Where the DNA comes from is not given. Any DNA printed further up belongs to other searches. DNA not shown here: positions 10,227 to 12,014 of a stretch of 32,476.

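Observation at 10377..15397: Mto/Pio-type porin-cytochrome conduit linked in one gene string to a monohaem cytochrome and a 7-haem ImcH-like inner-membrane cytochrome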

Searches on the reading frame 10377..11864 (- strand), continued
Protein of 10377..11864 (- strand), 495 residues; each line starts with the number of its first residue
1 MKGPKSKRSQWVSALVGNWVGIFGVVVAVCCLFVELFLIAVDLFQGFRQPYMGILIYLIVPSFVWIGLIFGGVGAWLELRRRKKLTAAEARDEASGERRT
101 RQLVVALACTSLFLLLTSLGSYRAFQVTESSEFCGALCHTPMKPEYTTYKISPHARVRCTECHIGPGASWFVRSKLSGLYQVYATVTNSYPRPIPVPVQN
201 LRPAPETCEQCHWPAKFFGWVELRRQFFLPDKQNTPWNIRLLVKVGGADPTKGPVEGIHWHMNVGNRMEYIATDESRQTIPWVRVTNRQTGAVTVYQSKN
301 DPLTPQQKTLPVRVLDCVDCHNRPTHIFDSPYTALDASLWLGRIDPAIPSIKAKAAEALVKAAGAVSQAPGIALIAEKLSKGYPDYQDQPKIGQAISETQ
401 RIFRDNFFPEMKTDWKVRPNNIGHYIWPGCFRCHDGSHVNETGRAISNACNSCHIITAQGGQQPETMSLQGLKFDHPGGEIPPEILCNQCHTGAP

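Call 51: search_protein_families(library=pfam, proteins=[L058:98-1447:+, L058:1625-2665:+, L058:2678-4504:+, L058:4857-5687:+, L058:5880-7967:+, L058:9914-11089:+, L006:5003-5485:+, L006:6223-7395:+, L006:10657-11862:+, L006:11896-13290:+], max_evalue=0.001)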
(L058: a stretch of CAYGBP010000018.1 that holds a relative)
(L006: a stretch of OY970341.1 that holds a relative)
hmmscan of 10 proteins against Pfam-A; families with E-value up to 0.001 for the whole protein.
L058:98-1447:+ (449 aa): 7 families
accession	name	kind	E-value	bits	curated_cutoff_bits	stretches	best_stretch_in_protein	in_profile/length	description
PF02518.31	HATPase_c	-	8.1e-27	94.3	26.4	1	315-433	2-110/111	Histidine kinase-, DNA gyrase B-, and HSP90-like ATPase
PF08448.16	PAS_4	-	2.1e-15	57.3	23.1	1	81-192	2-109/110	PAS fold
PF00512.31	HisKA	-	1.2e-13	51.4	26.9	1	207-269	2-63/66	His Kinase A (phospho-acceptor) domain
PF13426.13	PAS_9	-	1.1e-11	45.3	27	1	88-190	5-103/103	PAS domain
PF08447.18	PAS_3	-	4.1e-08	33.8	25.6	1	99-179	4-83/89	PAS fold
PF00989.32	PAS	-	4.1e-06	27.2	22.6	1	82-182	9-107/113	PAS fold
PF24820.1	Diguanyl_cycl_sensor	-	9.8e-06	25.9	28.1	0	87-136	9-57/109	Diguanylate cyclase-like sensor domain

L058:1625-2665:+ (346 aa): 5 families
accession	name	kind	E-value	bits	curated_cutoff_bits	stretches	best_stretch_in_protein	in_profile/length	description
PF09699.15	Paired_CXXCH_1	-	1.3e-32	111.7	20.6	2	221-263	1-40/41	Doubled CXXCH motif (Paired_CXXCH_1)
PF14522.11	Cytochrome_C7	-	2.7e-10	40.4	24.8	0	173-236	8-67/67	Cytochrome c7 and related cytochrome c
PF22678.1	Cytochrom_c_NrfB-like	-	9.6e-10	39.3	27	1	117-208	1-89/89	Cytochrome c-type protein NrfB-like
PF14537.11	Cytochrom_c3_2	-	1.1e-09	39.1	25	1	173-260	2-79/79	Cytochrome c3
PF22113.1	Mtrc-MtrF_II-IV_dom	-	1.2e-07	31.8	30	1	77-164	77-167/176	Outer membrane cytochrome MtrC/MtrF-like, domains II/IV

L058:2678-4504:+ (608 aa): 2 families
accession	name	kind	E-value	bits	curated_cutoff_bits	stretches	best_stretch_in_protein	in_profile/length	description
PF11854.14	MtrB_PioB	-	2.7e-96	324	23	1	54-584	4-500/635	Putative outer membrane beta-barrel porin, MtrB/PioB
PF00593.30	TonB_dep_Rec_b-barrel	-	3.5e-07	30.9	27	1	273-510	50-284/436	TonB dependent receptor-like, beta-barrel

L058:4857-5687:+ (276 aa): 4 families
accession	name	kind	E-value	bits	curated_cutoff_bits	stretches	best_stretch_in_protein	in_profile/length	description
PF14522.11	Cytochrome_C7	-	8.5e-09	35.6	24.8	2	73-154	6-66/67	Cytochrome c7 and related cytochrome c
PF22113.1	Mtrc-MtrF_II-IV_dom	-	1.3e-07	31.8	30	1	44-128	82-166/176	Outer membrane cytochrome MtrC/MtrF-like, domains II/IV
PF14537.11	Cytochrom_c3_2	-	1.7e-05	25.6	25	0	74-176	1-78/79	Cytochrome c3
PF02335.20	Cytochrom_C552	-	0.00033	20.2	24.1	1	69-127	234-284/438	Cytochrome c552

L058:5880-7967:+ (695 aa): 3 families
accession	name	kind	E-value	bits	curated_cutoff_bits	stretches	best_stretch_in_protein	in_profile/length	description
PF14522.11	Cytochrome_C7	-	1.2e-11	44.7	24.8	1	41-112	6-66/67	Cytochrome c7 and related cytochrome c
PF14537.11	Cytochrom_c3_2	-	1.6e-11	44.9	25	2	268-355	6-78/79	Cytochrome c3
PF09699.15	Paired_CXXCH_1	-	2e-08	34.3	20.6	0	322-358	8-39/41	Doubled CXXCH motif (Paired_CXXCH_1)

L058:9914-11089:+ (391 aa): 2 families
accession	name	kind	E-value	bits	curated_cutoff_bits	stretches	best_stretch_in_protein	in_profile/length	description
PF14720.11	NiFe_hyd_SSU_C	-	7.2e-31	106.8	27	1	241-324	1-80/80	NiFe/NiFeSe hydrogenase small subunit C-terminal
PF01058.29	Oxidored_q6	-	7.1e-22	77.9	27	1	82-221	2-127/128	NADH ubiquinone oxidoreductase, 20 Kd subunit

L006:5003-5485:+ (160 aa): 4 families
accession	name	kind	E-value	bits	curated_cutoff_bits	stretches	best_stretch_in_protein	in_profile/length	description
PF14522.11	Cytochrome_C7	-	1.2e-06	28.7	24.8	1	112-149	14-51/67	Cytochrome c7 and related cytochrome c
PF14537.11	Cytochrom_c3_2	-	4e-06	27.7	25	0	63-119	7-65/79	Cytochrome c3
PF09699.15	Paired_CXXCH_1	-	7.9e-05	22.7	20.6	0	85-120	8-38/41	Doubled CXXCH motif (Paired_CXXCH_1)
PF13435.11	Cytochrome_C554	-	0.00016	23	20.8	0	110-146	47-83/84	Cytochrome c554 and c-prime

L006:6223-7395:+ (390 aa): 1 family
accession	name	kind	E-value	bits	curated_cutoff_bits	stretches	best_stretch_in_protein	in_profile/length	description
PF03916.19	NrfD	-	2.1e-34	120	25.8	1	15-337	8-311/313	Polysulphide reductase, NrfD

L006:10657-11862:+ (401 aa): 6 families
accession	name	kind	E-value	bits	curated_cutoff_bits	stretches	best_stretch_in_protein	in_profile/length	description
PF00033.24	Cytochrome_B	-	2e-40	139.1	27.2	1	56-228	12-183/189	Cytochrome b/b6/petB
PF13631.11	Cytochrom_B_N_2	-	2.1e-40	138.9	27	1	115-291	1-164/169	Cytochrome b(N-terminal)/b6/petB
PF14358.11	DUF4405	-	8.8e-07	29.8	26.7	1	64-125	6-62/66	Domain of unknown function (DUF4405)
PF01292.26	Ni_hydr_CYTB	-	1.9e-05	25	30.1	1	30-131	79-165/179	Prokaryotic cytochrome b561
PF00032.22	Cytochrom_B_C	-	0.0001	22.9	20.7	1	296-383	1-84/102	Cytochrome b(C-terminal)/b6/petD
PF13301.11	DUF4079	-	0.00046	20.9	31.4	0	49-160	42-135/141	Protein of unknown function (DUF4079)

L006:11896-13290:+ (464 aa): 6 families
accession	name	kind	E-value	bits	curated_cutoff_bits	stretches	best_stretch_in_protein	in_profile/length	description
PF00034.26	Cytochrom_C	-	2.4e-26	93.3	21.3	2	251-325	2-87/90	Cytochrome c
PF13442.11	Cytochrome_CBB3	-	2.6e-19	69.7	27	1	253-324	6-68/68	Cytochrome C oxidase, cbb3-type, subunit III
PF14522.11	Cytochrome_C7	-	8.1e-06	26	24.8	0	101-177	8-67/67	Cytochrome c7 and related cytochrome c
PF02433.20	FixO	-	2e-05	24.6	29.6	0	138-231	55-147/219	Cytochrome C oxidase, mono-heme subunit/FixO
PF14537.11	Cytochrom_c3_2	-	0.00019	22.3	25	0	70-114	26-66/79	Cytochrome c3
PF22113.1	Mtrc-MtrF_II-IV_dom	-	0.00071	19.6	30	0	69-153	80-167/176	Outer membrane cytochrome MtrC/MtrF-like, domains II/IV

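Call 69: predict_structure(alignment_id=A3)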
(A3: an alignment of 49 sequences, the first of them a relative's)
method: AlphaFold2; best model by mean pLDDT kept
length: 495 residues; sequences in the alignment: 49
mean_pLDDT: 69.3   pTM: 0.58
mean pLDDT of the five models: 69.3, 61.1, 60.3, 58.5, 58.4
residues with pLDDT >= 90: 88; 70-90: 147; 50-70: 179; < 50: 81
segments of 3 or more residues with pLDDT < 50: 1-9, 85-96, 141-149, 173-178, 191-199, 201-217, 322-326, 423-431
pLDDT, mean of each block of 10 residues (from residue 1): 42 57 68 70 63 59 71 66 49 48 68 69 61 59 46 53 53 48 54 48 43 49 81 90 63 59 74 80 86 89 91 69 58 91 96 96 87 96 95 98 79 67 44 76 82 77 64 82 75 75
secondary structure, 60 per line:
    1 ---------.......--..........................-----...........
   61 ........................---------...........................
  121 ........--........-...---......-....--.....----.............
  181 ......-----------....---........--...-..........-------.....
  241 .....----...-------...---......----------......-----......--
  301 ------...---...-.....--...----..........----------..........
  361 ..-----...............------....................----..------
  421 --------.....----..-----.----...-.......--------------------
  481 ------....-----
elements in order: H10-16 H19-44 H50-84 H94-128 H131-138 H146-151 H153-156 H159-162 H168-186 H205-212 E219-228 E236-245 E266-271 E282-287 E293-298 E313-315 H317-321 H331-340 H351-362 H368-382 H389-406 H429-433 E454-460 H487-490

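Call 73: fold_search(model_id=the predicted structure, library=pdb)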
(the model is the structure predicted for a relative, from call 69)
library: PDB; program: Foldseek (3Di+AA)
matches with E <= 10: 58; with E <= 0.001: 0
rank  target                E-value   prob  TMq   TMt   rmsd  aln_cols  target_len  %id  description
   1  7os1_B                1.4e+00  0.04  0.09  0.04  27.9       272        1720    7  Cryo-EM structure of Brr2 in complex with Fbp21 (released 2022-02-23)
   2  6dec_L                1.8e+00  0.38  0.12  0.36   9.3       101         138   19  Crystal structure of Bos taurus Arp2/3 complex binding with C-terminus of Homo sapiens SPIN90 (released 2018-10-24)
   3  4v9n_AY               2.3e+00  0.09  0.06  0.08  16.3        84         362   15  Crystal structure of the 70S ribosome bound with the Q253P mutant of release factor RF2. (released 2014-07-09)
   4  5m5p_C                3.1e+00  0.02  0.07  0.02  20.6       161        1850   12  S. cerevisiae spliceosomal helicase Brr2 (271-end) in complex with the Jab/MPN domain of S. cerevisiae Prp8 (released 2016-12-07)
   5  8hqs_B                3.1e+00  0.01  0.08  0.09  22.6       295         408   11  Cryo-EM structure of 8-subunit Smc5/6 head region (released 2024-06-19)
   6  4bgd_A                3.3e+00  0.02  0.07  0.03  20.3       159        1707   10  Crystal structure of Brr2 in complex with the Jab1/MPN domain of Prp8 (released 2013-05-29)
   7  3jcm_N                3.4e+00  0.02  0.07  0.04  19.9       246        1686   12  Cryo-EM structure of the spliceosomal U4/U6.U5 tri-snRNP (released 2016-02-24)
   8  6qv3                  3.6e+00  0.04  0.07  0.03  15.4       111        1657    8  Crystal structure of the Ski2 RNA-helicase Brr2 from Chaetomium thermophilum bound to ADP (released 2020-01-15)
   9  7wcm_R                4.0e+00  0.04  0.09  0.13  23.1       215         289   13  Cryo-EM structure of GPR119-Gs Complex with small molecule agonist MBX-2982 (released 2022-12-21)
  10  5lqw_C                4.0e+00  0.03  0.09  0.03  19.0       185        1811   11  yeast activated spliceosome (released 2016-10-05)
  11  7zpq_CA               4.2e+00  0.03  0.06  0.02  15.3       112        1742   16  Structure of the RQT-bound 80S ribosome from S. cerevisiae (C1) (released 2023-02-22)
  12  7bsb_I                4.4e+00  0.21  0.07  0.24   3.7        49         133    8  Mevo lectin- Native form-2 (released 2021-02-03)
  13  9hbp_E                4.4e+00  0.04  0.07  0.23  15.8       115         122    8  Cryo-EM structure of the canine distemper virus tetrameric attachment H glycoprotein in complex with two different Nan (released 2026-01-21)
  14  3tho_A                4.6e+00  0.02  0.07  0.09  19.1       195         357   10  Crystal structure of Mre11:Rad50 in its ATP/ADP bound state (released 2011-10-12)
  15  2ouj                  4.6e+00  0.01  0.05  0.10  16.5       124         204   10  The crystal structure of the Thrombospondin-1 N-terminal domain in complex with fractionated Heparin DP8 (released 2008-01-08)
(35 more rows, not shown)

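Call 83: search_protein_representatives(protein=P0097)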
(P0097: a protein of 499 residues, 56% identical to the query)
Query: 499 residues. Proteins with E-value up to 0.001 (for the whole library): 3258; up to 1e-10: 1782; up to 1e-30: 665. The best 150 are listed.
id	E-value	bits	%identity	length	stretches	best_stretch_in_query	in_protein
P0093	7.9e-228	773.8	64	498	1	1-498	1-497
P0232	1.7e-146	505.5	48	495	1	18-499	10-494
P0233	5.1e-135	467.6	46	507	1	17-498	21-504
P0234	6.8e-135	467.2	45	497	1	13-498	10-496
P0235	9.8e-134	463.3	44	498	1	21-495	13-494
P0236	1.9e-132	459.1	46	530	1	17-496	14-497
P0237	2.8e-128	445.4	44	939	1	18-498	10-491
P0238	3.5e-126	438.4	42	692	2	16-498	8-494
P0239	5.4e-124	431.2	42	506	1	18-496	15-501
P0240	1.0e-123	430.3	45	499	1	12-498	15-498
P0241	3.8e-122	425.1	45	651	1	19-498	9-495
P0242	4.6e-121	421.5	42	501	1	8-498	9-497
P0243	2.3e-120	419.2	43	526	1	17-495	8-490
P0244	3.3e-120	418.7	43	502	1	18-498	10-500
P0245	1.9e-119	416.2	42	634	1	16-498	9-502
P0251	1.1e-113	397.1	40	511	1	11-498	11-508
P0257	2.3e-111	389.6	38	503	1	14-497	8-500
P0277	4.2e-101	355.7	39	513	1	13-481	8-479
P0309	5.0e-91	322.4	35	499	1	10-498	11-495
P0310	1.4e-90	321.0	37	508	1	16-498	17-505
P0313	4.7e-90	319.2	38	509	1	12-497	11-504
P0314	8.6e-90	318.4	37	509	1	16-497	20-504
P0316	1.2e-89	317.9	36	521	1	19-497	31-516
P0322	3.8e-87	309.6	35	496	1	34-498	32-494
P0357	2.0e-80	287.5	38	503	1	20-498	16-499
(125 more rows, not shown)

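Call 84: list_cluster_members(proteins=[P0232, P0233, P0234, P0235, P0236, P0239, P0240, P0242, P0243, P0244])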
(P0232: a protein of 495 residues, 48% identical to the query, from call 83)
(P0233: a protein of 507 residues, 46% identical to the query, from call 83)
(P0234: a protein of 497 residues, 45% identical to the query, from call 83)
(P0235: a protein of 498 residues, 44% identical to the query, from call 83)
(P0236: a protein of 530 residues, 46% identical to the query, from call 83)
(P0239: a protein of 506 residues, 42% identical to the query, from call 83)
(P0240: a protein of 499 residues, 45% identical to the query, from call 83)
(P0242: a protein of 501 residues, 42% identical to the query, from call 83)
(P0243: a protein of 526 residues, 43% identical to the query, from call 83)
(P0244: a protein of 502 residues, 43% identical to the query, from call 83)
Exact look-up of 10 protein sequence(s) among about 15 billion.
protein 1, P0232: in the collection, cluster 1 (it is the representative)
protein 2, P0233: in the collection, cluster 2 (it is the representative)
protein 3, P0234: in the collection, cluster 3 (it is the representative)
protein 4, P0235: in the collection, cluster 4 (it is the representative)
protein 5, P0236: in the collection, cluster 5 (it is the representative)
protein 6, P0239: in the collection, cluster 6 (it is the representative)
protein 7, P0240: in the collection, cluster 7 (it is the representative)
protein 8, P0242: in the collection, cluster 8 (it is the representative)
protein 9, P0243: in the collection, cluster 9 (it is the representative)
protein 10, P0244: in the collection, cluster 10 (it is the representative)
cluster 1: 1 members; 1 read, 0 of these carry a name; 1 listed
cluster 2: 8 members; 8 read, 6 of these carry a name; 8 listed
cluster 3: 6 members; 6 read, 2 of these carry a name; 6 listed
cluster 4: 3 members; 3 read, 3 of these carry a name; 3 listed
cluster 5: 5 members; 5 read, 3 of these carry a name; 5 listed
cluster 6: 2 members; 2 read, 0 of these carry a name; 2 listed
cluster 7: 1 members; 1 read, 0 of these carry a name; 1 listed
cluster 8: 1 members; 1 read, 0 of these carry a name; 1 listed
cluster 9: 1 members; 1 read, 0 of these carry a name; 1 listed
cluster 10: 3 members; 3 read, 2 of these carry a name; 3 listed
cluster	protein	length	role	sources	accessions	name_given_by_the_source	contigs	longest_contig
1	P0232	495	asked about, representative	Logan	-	-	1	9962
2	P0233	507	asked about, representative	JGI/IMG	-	nitrate/TMAO reductase-like tetraheme cytochrome c subunit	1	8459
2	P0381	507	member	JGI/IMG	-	hypothetical protein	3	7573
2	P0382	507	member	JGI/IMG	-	NapC/NirT cytochrome c family protein/cytochrome c3-like protein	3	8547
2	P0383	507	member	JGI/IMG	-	nitrate/TMAO reductase-like tetraheme cytochrome c subunit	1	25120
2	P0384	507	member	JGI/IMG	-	nitrate/TMAO reductase-like tetraheme cytochrome c subunit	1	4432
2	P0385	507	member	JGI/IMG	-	nitrate/TMAO reductase-like tetraheme cytochrome c subunit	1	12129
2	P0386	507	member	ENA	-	-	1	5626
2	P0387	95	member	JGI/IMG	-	-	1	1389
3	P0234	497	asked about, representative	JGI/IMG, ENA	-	-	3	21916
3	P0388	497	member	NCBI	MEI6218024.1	MAG: NapC/NirT family cytochrome c [bacterium]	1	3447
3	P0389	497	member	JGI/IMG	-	NapC/NirT cytochrome c family, N-terminal region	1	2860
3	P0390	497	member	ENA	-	-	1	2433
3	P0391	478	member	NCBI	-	-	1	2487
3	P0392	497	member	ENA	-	-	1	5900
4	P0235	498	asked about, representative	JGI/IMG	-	nitrate/TMAO reductase-like tetraheme cytochrome c subunit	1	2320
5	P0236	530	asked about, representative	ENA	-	-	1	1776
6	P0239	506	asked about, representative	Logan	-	-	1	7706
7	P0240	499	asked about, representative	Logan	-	-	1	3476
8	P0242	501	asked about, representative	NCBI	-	-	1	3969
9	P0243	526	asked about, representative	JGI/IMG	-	-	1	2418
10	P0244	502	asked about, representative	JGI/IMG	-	nitrate/TMAO reductase-like tetraheme cytochrome c subunit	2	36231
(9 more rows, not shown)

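Call 87: list_cluster_members(proteins=[P0277, P0251, P0310, P0313, P0314, P0257, P0309, P0357, P0316, P0322])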
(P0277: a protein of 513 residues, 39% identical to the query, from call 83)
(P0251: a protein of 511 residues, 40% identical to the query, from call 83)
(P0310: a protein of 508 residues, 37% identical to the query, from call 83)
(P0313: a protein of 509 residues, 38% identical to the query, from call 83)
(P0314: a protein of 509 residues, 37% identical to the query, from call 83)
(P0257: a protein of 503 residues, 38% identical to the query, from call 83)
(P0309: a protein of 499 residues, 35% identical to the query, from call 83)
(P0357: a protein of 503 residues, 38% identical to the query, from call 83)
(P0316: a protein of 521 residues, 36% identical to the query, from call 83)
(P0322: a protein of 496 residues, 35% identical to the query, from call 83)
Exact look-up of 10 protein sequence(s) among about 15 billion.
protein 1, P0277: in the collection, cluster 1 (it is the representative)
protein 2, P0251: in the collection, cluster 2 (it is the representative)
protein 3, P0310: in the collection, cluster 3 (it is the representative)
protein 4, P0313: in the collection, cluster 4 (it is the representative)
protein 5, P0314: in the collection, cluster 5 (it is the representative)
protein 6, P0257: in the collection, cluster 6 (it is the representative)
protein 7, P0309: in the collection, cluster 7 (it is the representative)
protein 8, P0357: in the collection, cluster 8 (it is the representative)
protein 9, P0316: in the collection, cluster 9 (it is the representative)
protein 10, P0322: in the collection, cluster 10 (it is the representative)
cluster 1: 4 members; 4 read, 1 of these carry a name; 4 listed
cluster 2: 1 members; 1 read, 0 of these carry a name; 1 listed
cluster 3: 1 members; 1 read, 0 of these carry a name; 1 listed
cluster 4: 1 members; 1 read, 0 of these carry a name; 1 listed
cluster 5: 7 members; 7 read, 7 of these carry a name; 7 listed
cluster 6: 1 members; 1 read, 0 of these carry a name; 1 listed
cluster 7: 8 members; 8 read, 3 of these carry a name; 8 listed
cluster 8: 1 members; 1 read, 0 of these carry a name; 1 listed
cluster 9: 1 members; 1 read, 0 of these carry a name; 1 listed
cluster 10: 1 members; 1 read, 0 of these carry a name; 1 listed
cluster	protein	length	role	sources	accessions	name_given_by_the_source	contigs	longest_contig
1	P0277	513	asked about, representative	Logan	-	-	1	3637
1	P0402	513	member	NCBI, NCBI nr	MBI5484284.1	MAG: NapC/NirT family cytochrome c [Deltaproteobacteria bacterium] | NapC/NirT family cytochrome c [Deltaproteobacteria bacterium]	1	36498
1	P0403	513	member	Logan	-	-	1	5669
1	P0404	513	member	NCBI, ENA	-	-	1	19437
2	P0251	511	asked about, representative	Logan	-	-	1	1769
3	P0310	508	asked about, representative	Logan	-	-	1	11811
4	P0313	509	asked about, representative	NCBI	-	-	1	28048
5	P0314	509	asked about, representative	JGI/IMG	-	hypothetical protein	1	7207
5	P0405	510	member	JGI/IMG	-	nitrate/TMAO reductase-like tetraheme cytochrome c subunit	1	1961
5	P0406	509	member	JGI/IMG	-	hypothetical protein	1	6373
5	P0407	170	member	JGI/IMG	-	hypothetical protein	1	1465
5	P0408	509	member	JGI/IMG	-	hypothetical protein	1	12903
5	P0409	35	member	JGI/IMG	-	hypothetical protein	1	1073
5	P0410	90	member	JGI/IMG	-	hypothetical protein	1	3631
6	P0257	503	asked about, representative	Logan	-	-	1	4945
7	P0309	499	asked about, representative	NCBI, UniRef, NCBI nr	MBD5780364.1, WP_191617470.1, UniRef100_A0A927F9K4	NapC/NirT family cytochrome c [Pelagicoccus sp. NFK12] | NapC/NirT family cytochrome c n=1 Tax=Pelagicoccus enzymogenes TaxID=2773457 ... | NapC/NirT family cytochrome c [Pelagicoccus enzymogenes]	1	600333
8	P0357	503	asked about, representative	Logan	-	-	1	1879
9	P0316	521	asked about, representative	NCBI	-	-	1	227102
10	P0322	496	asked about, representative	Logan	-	-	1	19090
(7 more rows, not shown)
